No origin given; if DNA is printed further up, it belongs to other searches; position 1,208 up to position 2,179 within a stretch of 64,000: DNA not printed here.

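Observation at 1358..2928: BacNav voltage-gated sodium channel adjacent to a cytoplasmic YwqK/MORN-variant repeat protein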

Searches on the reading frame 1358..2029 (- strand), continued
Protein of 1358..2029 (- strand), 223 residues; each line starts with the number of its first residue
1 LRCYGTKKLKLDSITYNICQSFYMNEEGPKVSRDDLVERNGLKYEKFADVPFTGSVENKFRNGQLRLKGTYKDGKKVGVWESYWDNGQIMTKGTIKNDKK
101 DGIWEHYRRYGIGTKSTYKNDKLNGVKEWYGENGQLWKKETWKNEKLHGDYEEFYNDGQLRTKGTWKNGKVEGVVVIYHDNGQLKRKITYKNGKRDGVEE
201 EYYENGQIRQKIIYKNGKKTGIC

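Call 42: fold_search(model_id=the predicted structure, library=pdb)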
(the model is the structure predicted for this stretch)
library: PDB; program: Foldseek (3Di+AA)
matches with E <= 10: 534; with E <= 0.001: 45
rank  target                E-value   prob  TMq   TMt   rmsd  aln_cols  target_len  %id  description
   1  6t4d                  1.4e-06  1.00  0.33  0.33  15.1       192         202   21  Crystal structure of Plasmodium falciparum Morn1 (released 2020-11-18)
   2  6t69                  1.5e-06  1.00  0.33  0.33  16.1       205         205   18  Crystal structure of Toxoplasma gondii Morn1(V shape) (released 2020-11-18)
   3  6t6q_BBB              3.4e-06  1.00  0.33  0.32  13.8       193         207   21  Crystal structure of Toxoplasma gondii Morn1 (extended conformation). (released 2020-11-18)
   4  6t4r_CCC              3.8e-06  1.00  0.33  0.32  15.9       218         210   20  Crystal structure of Trypanosoma brucei Morn1 (released 2020-11-18)
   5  6t6q_AAA              6.4e-06  1.00  0.33  0.32  13.8       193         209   21  Crystal structure of Toxoplasma gondii Morn1 (extended conformation). (released 2020-11-18)
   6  6t68_A                7.1e-06  1.00  0.33  0.33  15.2       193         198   21  Crystal structure of Trypanosoma brucei Morn1 (released 2020-11-18)
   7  6kk9_C                5.5e-05  1.00  0.54  0.57   6.3       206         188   17  A Crystal structure of OspA mutant (released 2020-07-29)
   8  2fkj_A                5.5e-05  1.00  0.52  0.31   8.0       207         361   15  The crystal structure of engineered OspA (released 2006-11-21)
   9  3cka_A                5.5e-05  1.00  0.47  0.32   6.2       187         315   16  The crystal structure of OspA mutant (released 2009-03-17)
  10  9fqr_MS               5.5e-05  1.00  0.48  0.44   7.3       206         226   16  96-nm repeat of axonemal doublet microtubules from bovine sperm (released 2025-03-26)
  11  9e5c_4y               5.5e-05  1.00  0.50  0.18   6.4       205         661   18  Cryo-EM structure of 96 nm repeat of microtubule doublet from T. brucei flagellum (released 2025-03-12)
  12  6kk9_B                6.4e-05  1.00  0.54  0.56   6.3       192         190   17  A Crystal structure of OspA mutant (released 2020-07-29)
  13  8j07_c1               7.1e-05  1.00  0.46  0.41   7.9       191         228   17  96nm repeat of human respiratory doublet microtubule and associated axonemal complexes (released 2023-07-26)
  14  7jrj_F                7.5e-05  1.00  0.47  0.29   5.4       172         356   17  Chlamydomonas reinhardtii radial spoke head and neck (recombinant) (released 2020-12-16)
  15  7dmp_A                8.3e-05  1.00  0.35  0.38  14.2       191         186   21  Mouse radial spoke complex (released 2021-07-21)
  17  9uo9                  1.6e-04  1.00  0.32  0.27  14.9       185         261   18  Structure of mouse Junctophilin-2 (released 2026-01-21)
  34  7rxq_A                5.8e-04  1.00  0.36  0.29   9.9       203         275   19  Crystal structure of junctophilin-2 in complex with a CaV1.1 peptide (released 2022-02-23)
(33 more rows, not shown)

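Call 44: find_encoding_contigs(protein=P0093, flank=3500, max_places=2)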
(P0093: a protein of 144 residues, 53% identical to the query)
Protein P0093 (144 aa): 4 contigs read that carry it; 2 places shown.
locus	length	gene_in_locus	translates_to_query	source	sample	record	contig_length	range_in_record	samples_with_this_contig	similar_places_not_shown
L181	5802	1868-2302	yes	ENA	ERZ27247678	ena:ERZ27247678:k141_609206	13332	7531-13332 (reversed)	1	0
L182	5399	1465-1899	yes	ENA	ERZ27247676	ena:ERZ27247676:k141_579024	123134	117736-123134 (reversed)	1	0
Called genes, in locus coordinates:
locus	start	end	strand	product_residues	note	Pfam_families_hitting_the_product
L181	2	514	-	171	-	?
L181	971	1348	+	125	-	PF07661:MORN_2 (weak)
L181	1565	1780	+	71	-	-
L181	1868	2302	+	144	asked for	PF07661:MORN_2 (weak)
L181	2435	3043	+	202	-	-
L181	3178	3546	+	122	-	PF00462:Glutaredoxin, PF13417:GST_N_3 (weak)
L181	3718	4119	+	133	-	PF16747:Adhesin_E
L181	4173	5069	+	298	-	PF00753:Lactamase_B, PF23023:Anti-Pycsar_Apyc1 (weak), PF19583:ODP (faint), PF12706:Lactamase_B_2 (faint)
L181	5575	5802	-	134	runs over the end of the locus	PF16747:Adhesin_E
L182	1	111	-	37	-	?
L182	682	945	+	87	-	PF07661:MORN_2 (weak)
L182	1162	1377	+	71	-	-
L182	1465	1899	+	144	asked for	PF07661:MORN_2 (weak)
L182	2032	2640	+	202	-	-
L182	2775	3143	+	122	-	PF00462:Glutaredoxin, PF13417:GST_N_3 (weak)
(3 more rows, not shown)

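Call 45: find_encoding_contigs(protein=P0058, flank=3500, max_places=2)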
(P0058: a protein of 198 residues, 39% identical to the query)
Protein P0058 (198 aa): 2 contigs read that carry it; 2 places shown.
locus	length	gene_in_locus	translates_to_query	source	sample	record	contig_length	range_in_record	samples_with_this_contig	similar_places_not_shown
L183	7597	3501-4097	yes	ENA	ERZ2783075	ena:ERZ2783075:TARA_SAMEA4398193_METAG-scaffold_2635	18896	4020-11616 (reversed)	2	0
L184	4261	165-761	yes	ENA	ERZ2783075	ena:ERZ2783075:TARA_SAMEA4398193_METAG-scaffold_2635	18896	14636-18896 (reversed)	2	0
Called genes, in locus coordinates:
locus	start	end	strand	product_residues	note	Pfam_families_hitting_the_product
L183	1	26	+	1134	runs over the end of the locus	-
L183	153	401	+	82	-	-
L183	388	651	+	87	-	-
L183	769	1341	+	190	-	-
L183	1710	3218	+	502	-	-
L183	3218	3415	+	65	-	-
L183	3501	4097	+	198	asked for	PF07661:MORN_2 (faint)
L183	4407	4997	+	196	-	PF00589:Phage_integrase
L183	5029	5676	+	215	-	-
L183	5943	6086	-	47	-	-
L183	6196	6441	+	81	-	-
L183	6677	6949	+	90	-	-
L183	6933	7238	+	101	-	-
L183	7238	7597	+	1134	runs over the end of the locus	-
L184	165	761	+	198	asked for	PF07661:MORN_2 (faint)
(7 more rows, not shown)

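Call 46: find_encoding_contigs(protein=P0035, flank=3500, max_places=2)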
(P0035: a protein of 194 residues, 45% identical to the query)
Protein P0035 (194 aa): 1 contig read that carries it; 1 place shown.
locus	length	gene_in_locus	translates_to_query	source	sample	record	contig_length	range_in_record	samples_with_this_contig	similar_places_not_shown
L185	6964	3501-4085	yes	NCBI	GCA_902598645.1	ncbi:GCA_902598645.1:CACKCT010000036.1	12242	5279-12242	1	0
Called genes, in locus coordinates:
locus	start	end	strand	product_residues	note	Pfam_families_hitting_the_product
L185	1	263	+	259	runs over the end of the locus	PF12705:PDDEXK_1 (weak)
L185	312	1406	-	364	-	-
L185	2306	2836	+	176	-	-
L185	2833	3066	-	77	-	-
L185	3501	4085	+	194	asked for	PF07661:MORN_2 (faint)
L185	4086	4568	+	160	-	PF07661:MORN_2 (faint)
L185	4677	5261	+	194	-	PF00239:Resolvase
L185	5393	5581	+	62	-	-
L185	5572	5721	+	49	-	-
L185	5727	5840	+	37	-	-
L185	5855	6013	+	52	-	-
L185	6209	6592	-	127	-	PF16747:Adhesin_E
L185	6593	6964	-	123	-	?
